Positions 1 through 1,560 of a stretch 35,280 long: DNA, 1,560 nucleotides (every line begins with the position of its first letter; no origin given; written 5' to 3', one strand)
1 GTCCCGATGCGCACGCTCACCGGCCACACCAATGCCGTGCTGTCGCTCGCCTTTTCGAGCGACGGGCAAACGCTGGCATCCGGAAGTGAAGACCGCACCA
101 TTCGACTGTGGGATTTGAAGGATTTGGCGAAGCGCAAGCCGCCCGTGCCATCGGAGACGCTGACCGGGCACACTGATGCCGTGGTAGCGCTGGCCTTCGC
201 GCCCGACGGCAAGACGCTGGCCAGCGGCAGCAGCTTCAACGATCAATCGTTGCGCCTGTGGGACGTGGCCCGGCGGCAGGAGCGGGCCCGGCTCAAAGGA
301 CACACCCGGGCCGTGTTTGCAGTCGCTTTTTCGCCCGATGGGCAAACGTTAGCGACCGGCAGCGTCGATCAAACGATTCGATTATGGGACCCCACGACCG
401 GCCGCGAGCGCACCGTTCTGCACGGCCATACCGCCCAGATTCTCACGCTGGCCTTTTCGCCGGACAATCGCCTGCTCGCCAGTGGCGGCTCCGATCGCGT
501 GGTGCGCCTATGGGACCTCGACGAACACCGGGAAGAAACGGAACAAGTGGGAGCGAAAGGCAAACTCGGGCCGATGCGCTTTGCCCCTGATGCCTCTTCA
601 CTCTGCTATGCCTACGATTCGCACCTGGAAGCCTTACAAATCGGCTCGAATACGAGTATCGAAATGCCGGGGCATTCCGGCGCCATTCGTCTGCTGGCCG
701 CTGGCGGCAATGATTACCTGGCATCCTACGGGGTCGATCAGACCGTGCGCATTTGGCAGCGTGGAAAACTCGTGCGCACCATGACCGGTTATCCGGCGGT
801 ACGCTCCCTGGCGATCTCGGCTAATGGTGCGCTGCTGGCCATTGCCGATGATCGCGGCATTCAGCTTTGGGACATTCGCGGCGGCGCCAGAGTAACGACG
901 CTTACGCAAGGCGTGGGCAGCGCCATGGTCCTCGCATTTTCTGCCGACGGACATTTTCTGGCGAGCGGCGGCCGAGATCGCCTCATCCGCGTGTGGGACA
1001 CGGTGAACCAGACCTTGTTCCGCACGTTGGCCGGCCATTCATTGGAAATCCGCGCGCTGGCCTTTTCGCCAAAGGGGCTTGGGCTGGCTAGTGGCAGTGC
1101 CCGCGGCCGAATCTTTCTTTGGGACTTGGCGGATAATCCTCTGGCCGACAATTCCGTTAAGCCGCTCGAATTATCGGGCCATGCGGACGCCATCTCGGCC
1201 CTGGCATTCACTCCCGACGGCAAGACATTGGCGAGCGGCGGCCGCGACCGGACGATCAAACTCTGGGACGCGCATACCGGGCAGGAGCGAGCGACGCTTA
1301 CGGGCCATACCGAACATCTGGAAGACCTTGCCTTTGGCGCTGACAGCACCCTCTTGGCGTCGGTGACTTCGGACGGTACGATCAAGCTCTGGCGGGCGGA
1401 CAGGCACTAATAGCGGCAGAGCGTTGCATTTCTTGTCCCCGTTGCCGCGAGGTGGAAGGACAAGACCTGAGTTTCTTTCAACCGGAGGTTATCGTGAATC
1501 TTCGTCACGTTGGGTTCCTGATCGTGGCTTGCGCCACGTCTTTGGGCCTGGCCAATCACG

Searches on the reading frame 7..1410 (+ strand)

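Call 50: search_protein_families(library=pfam, proteins=[window:7-1410:+], max_evalue=0.0001)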
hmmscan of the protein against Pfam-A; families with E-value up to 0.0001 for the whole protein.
window:7-1410:+ (467 aa): 50 families (the best 25 are shown)
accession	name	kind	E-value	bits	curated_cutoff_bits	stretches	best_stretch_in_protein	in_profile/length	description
PF00400.38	WD40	-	2.4e-104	337.8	27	8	2-36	5-39/39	WD domain, G-beta repeat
PF25174.1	Beta-prop_THOC3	-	2.8e-94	315.6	305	4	236-464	15-242/272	THOC3 beta-propeller domain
PF25173.1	Beta-prop_WDR3_1st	-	4.2e-92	307.4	154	4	51-202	24-173/184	WDR3 first beta-propeller domain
PF24807.1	WD40_CDC20-Fz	-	8.7e-84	281.7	200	4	264-428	53-215/292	CDC20/Fizzy WD40 domain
PF24814.1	WD40_Prp19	-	9.7e-76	254.9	320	3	2-202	43-238/281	Prp19 WD40 domain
PF24817.1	WD40_WDHD1_1st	-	1.4e-63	215.2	109.9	5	100-177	86-163/291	WDHD1 first WD40 domain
PF25175.1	Beta-prop_WDR5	-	1.1e-58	199.4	250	3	3-171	5-165/296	WDR5 beta-propeller domain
PF25391.1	WD40_Gbeta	-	4.2e-58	197.4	150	4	253-375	136-256/340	G protein beta WD-40 repeat protein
PF25172.1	Beta-prop_WDR3_2nd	-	1.4e-57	195.6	140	4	3-130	170-289/293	WDR3 second beta-propeller domain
PF25047.1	Beta-prop_TEP1_2nd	-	3.5e-56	190.6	89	5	3-89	36-121/255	TEP-1 second beta-propeller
PF23414.1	Beta-prop_EML_2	-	4.5e-53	180.8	90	4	309-465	4-154/266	Echinoderm microtubule-associated protein second beta-propeller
PF25168.1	Beta-prop_WDR36-Utp21_2nd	-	3.2e-46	158.6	84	3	222-373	155-310/335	WDR36/Utp21 second beta-propeller domain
PF24105.1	Beta-prop_CAF1B_HIR1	-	6.6e-44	150.8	80.5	2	96-176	126-206/383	CAF1B/HIR1 beta-propeller domain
PF24796.1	WDR55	-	5.4e-39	134.4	200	2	56-184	7-137/296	WDR55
PF24805.1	EIF3I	-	5.8e-39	134.5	200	2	96-206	6-115/324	EIF3I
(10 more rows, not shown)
